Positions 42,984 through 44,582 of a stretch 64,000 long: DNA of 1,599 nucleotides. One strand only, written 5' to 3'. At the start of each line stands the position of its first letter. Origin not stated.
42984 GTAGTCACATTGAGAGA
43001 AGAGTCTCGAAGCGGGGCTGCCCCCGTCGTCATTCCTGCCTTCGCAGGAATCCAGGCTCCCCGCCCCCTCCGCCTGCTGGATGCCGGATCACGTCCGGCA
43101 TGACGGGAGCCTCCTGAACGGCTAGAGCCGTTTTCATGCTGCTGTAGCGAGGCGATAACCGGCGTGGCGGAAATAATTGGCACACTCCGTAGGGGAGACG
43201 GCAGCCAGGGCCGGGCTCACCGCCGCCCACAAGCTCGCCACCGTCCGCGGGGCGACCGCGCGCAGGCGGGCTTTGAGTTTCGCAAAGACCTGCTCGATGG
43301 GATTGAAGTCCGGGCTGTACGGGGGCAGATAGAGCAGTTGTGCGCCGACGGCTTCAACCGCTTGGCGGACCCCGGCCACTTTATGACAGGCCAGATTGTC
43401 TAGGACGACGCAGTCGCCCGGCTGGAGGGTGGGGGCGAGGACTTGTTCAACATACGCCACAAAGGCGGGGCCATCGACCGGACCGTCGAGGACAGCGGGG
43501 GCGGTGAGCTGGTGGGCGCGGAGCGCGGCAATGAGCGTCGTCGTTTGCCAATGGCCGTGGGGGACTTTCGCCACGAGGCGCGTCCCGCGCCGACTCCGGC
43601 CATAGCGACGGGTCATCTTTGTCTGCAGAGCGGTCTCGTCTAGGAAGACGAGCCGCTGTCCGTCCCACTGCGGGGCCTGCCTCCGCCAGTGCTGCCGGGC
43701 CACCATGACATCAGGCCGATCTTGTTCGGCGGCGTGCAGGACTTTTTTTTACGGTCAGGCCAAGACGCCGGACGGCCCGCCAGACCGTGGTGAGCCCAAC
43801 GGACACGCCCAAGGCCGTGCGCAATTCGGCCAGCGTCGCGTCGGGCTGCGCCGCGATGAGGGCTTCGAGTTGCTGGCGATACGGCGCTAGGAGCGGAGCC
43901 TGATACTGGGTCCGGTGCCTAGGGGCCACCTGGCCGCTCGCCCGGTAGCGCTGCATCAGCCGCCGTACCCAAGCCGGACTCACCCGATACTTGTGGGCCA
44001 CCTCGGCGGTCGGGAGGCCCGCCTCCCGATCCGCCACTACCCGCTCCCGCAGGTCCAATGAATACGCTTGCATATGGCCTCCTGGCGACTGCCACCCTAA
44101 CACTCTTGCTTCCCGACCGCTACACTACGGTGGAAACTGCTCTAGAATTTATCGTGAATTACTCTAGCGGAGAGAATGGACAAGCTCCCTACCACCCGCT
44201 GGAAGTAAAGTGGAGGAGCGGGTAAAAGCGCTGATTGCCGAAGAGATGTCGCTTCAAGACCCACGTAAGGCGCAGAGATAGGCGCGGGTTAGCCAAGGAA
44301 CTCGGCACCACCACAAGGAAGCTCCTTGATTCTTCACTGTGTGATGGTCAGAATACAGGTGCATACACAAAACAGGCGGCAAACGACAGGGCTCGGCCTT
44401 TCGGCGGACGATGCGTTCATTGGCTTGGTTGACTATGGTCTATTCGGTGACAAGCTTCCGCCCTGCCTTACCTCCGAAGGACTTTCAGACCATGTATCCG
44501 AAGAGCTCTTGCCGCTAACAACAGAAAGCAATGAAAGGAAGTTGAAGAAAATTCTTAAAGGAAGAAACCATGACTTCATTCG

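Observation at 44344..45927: Stand-alone Abi/UG-class reverse transcriptase juxtaposed (12 nt) to a type I R-M operon that lacks hsdS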

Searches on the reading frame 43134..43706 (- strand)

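Call 14: search_protein_families(library=pfam, proteins=[window:43134-43706:-], max_evalue=0.001)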
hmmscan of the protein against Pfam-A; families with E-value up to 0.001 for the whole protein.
window:43134-43706:- (190 aa): 1 family
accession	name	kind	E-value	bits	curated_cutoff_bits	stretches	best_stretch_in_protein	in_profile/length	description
PF13358.12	DDE_3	-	8.2e-36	123.5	28.6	1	18-150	1-135/146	DDE superfamily endonuclease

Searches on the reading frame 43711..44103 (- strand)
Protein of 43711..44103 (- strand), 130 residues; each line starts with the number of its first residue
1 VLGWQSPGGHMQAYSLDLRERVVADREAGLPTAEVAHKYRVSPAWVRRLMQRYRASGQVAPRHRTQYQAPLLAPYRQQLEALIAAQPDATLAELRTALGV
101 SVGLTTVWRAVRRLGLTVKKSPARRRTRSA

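Call 14: search_protein_families(library=pfam, proteins=[window:43711-44103:-], max_evalue=0.001)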
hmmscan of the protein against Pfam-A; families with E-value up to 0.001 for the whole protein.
window:43711-44103:- (130 aa): 8 families
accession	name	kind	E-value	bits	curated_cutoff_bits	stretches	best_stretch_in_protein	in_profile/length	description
PF01710.22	HTH_Tnp_IS630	-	6e-08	33.2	21.3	1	13-123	2-103/119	Transposase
PF13384.12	HTH_23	-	1.5e-06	28.3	24.6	1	16-59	4-47/50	Homeodomain-like domain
PF13565.12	HTH_32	-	1.5e-05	25.9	33.7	1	45-110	1-72/73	Homeodomain-like domain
PF13551.12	HTH_29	-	8.9e-05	22.9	28.1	1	22-64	4-49/64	Winged helix-turn helix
PF13518.12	HTH_28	-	0.00052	20.5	25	0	19-60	2-45/52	Helix-turn-helix domain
PF01498.24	HTH_Tnp_Tc3_2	-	0.00074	20.2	31.5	0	78-119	3-47/72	Transposase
PF13412.12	HTH_24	-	0.00097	19.1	21.9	0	82-114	11-41/48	Winged helix-turn-helix DNA-binding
PF01527.26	HTH_Tnp_1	-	0.00099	19.7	24.1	0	14-63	7-57/75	Transposase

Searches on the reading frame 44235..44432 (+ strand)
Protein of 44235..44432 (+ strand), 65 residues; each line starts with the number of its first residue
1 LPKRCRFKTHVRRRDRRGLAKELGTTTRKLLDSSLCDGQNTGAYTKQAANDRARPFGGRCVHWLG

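Call 71: search_protein_families(library=pfam, proteins=[window:44235-44432:+], max_evalue=0.1)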
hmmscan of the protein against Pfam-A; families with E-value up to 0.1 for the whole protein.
window:44235-44432:+ (65 aa): 0 families
